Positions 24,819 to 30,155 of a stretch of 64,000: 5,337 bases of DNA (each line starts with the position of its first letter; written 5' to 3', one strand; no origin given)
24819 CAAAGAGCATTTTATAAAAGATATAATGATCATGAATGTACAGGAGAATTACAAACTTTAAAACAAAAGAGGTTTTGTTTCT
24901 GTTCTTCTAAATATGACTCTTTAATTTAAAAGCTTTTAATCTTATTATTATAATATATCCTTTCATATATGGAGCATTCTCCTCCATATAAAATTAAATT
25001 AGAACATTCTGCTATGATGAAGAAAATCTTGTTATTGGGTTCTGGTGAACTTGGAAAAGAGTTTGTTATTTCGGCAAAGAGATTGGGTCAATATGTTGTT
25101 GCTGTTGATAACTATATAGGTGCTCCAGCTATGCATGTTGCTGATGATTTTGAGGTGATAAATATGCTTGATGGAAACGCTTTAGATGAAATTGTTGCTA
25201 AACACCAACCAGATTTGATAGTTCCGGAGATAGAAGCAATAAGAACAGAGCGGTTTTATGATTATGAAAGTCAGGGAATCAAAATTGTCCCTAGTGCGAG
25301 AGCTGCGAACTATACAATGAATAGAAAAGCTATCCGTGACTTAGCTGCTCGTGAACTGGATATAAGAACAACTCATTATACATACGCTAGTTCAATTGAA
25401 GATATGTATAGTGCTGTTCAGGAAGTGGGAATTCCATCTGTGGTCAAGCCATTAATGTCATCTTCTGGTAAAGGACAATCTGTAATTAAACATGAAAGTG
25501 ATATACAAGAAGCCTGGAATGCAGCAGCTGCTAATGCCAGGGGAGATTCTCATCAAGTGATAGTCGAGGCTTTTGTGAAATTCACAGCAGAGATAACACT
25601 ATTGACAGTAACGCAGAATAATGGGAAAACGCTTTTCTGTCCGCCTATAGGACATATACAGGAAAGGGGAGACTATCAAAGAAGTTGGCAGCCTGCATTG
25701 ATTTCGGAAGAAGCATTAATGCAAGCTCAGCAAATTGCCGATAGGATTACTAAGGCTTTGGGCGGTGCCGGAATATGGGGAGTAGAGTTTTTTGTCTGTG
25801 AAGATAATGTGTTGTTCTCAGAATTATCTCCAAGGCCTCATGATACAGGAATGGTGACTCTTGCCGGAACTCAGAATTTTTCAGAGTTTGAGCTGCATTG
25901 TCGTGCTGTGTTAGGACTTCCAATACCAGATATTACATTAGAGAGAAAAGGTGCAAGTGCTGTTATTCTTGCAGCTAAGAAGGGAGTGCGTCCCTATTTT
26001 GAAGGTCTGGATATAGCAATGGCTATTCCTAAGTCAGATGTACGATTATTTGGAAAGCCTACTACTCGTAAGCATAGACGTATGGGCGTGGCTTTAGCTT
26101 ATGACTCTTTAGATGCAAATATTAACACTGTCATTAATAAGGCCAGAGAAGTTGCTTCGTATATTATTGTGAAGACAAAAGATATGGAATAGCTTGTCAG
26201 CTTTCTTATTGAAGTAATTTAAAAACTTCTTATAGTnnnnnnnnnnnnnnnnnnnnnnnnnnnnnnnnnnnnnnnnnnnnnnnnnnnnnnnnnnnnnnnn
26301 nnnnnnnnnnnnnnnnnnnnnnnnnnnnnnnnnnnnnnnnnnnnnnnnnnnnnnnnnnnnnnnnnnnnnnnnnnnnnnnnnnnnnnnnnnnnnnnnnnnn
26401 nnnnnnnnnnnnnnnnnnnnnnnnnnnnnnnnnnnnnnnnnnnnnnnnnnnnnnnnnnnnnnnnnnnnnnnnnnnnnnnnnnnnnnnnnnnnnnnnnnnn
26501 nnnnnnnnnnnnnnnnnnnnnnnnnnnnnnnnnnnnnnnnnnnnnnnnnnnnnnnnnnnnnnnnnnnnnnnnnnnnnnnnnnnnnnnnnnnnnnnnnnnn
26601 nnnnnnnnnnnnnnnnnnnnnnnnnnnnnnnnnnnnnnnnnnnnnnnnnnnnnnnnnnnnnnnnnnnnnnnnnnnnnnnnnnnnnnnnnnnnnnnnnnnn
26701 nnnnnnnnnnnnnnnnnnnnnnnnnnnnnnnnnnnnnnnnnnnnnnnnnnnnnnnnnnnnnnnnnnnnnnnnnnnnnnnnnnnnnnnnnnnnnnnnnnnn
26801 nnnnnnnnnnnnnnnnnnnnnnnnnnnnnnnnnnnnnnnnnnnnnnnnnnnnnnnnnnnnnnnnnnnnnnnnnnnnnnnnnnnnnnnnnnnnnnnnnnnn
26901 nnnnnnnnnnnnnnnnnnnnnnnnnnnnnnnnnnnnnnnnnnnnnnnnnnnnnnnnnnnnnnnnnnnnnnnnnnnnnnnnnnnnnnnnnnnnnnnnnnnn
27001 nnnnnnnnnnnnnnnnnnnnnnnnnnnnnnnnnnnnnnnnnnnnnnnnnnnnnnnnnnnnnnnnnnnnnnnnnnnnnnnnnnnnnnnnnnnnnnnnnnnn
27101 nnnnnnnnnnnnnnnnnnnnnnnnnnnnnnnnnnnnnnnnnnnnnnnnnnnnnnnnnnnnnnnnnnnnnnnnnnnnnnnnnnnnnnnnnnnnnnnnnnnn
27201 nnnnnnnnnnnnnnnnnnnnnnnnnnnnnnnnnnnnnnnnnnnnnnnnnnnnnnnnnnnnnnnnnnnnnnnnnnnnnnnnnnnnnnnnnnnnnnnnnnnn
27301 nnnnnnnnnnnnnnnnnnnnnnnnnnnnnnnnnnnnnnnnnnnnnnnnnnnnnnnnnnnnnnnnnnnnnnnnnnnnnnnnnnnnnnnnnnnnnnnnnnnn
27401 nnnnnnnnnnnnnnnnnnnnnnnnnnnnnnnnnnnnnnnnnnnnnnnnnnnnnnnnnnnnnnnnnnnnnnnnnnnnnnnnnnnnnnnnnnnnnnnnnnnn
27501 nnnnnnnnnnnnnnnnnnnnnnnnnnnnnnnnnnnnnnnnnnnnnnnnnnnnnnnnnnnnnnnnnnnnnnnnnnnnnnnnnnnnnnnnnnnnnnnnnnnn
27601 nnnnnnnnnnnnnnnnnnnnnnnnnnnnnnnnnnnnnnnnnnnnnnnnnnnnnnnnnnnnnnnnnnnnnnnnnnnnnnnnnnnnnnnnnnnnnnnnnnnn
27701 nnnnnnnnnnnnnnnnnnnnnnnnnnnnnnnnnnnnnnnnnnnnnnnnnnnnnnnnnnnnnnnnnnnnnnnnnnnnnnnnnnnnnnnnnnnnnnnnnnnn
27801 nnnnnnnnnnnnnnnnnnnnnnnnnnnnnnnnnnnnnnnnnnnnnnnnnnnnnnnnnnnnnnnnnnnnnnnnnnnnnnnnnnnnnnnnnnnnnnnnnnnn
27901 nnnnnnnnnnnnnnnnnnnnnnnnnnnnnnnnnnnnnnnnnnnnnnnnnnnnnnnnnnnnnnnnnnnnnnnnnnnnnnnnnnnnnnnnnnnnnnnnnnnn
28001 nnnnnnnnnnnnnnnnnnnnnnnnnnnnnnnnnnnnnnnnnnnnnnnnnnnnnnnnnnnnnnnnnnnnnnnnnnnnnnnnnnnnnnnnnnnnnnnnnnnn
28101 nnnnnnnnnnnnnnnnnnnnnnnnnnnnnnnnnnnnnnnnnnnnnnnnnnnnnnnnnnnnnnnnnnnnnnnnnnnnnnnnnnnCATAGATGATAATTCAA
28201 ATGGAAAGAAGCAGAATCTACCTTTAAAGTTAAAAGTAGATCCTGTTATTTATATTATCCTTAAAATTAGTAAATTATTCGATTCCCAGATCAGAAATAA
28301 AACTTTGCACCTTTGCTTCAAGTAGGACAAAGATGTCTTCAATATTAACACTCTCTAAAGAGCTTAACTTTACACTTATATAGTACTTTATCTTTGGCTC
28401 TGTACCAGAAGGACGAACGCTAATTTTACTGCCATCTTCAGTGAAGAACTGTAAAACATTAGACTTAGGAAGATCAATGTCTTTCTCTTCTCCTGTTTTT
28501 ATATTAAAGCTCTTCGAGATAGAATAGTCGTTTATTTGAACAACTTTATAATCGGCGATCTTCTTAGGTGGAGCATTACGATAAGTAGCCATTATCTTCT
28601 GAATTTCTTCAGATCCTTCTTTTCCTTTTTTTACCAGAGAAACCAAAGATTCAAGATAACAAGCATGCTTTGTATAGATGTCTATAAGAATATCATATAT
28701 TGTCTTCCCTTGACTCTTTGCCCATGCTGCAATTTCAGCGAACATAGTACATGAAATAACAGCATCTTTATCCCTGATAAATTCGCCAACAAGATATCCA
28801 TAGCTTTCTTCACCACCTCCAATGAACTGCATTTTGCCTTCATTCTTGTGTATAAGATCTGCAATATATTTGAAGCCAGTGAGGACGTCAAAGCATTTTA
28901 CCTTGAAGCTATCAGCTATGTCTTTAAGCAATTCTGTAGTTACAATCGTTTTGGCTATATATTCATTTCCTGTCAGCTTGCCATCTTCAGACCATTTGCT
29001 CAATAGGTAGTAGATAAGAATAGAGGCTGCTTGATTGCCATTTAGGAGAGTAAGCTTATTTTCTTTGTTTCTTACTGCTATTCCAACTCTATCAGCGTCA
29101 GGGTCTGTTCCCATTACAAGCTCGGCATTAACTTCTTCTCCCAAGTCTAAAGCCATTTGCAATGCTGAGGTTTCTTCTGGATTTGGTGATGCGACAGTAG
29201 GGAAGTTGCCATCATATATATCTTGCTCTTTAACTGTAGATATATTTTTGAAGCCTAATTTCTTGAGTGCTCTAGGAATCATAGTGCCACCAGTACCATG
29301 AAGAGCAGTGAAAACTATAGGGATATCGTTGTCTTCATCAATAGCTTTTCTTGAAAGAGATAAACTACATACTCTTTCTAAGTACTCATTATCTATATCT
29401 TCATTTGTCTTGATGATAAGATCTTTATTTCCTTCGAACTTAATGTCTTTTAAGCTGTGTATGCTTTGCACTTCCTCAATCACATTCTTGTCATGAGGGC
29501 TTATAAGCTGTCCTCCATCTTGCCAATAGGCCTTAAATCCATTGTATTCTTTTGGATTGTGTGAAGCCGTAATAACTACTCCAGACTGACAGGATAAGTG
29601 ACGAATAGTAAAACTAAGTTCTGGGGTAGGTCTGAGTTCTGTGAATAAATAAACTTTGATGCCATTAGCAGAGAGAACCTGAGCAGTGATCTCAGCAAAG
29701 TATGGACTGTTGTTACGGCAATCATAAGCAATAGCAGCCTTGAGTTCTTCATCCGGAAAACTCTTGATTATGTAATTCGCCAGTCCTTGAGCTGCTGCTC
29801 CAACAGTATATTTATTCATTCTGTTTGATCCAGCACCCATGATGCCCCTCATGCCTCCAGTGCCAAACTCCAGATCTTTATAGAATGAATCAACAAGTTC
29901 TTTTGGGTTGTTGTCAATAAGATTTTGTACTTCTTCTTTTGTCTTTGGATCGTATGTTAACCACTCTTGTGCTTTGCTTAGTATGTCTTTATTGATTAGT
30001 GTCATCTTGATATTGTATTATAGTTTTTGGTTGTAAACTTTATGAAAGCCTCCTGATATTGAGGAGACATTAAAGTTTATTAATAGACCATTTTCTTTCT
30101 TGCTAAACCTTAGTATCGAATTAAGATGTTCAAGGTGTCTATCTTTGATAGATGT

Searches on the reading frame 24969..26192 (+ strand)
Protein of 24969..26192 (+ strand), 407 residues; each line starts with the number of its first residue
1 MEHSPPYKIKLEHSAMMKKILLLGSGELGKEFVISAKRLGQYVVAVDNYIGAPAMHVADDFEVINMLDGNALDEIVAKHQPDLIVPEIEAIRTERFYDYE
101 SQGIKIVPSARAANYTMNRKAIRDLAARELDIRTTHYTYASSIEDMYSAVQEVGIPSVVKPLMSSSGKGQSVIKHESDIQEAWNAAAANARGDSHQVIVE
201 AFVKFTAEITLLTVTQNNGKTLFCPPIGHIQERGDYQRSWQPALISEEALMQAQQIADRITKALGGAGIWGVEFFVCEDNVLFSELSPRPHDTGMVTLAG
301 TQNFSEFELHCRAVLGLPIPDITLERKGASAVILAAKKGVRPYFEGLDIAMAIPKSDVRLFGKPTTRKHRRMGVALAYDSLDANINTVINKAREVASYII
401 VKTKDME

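Call 52: search_protein_families(library=pfam, proteins=[window:24969-26192:+], max_evalue=0.00001)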
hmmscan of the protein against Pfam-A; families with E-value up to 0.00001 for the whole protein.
window:24969-26192:+ (407 aa): 5 families
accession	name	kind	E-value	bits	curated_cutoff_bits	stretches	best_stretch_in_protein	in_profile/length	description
PF02222.28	ATP-grasp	-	5.8e-57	192.7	27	1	126-307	2-179/179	ATP-grasp domain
PF21244.3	PurT_C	-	6e-18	64.6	26.7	1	328-398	1-67/68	PurT, C-terminal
PF07478.18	Dala_Dala_lig_C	-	5.2e-11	42.9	24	1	146-290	28-176/204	D-ala D-ala ligase C-terminus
PF22660.2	RS_preATP-grasp-like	-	1.5e-09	38.5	27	1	17-112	1-93/98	Ribonucleotide synthetase preATP-grasp domain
PF02786.22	CPSase_L_D2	-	2e-08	34.5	19.8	1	126-287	8-177/211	Carbamoyl-phosphate synthase L chain, ATP binding domain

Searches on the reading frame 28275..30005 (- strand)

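Call 52: search_protein_families(library=pfam, proteins=[window:28275-30005:-], max_evalue=0.00001)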
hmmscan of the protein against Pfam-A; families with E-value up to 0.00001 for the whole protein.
window:28275-30005:- (576 aa): 3 families
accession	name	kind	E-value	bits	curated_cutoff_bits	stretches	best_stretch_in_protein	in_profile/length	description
PF02878.22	PGM_PMM_I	-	2.7e-40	137.7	22.5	1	46-183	3-135/138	Phosphoglucomutase/phosphomannomutase, alpha/beta/alpha domain I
PF02879.22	PGM_PMM_II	-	1.8e-23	83.4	29.3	1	208-310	3-99/103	Phosphoglucomutase/phosphomannomutase, alpha/beta/alpha domain II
PF02880.22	PGM_PMM_III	-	5e-20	72.2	20.7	1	322-445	1-113/115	Phosphoglucomutase/phosphomannomutase, alpha/beta/alpha domain III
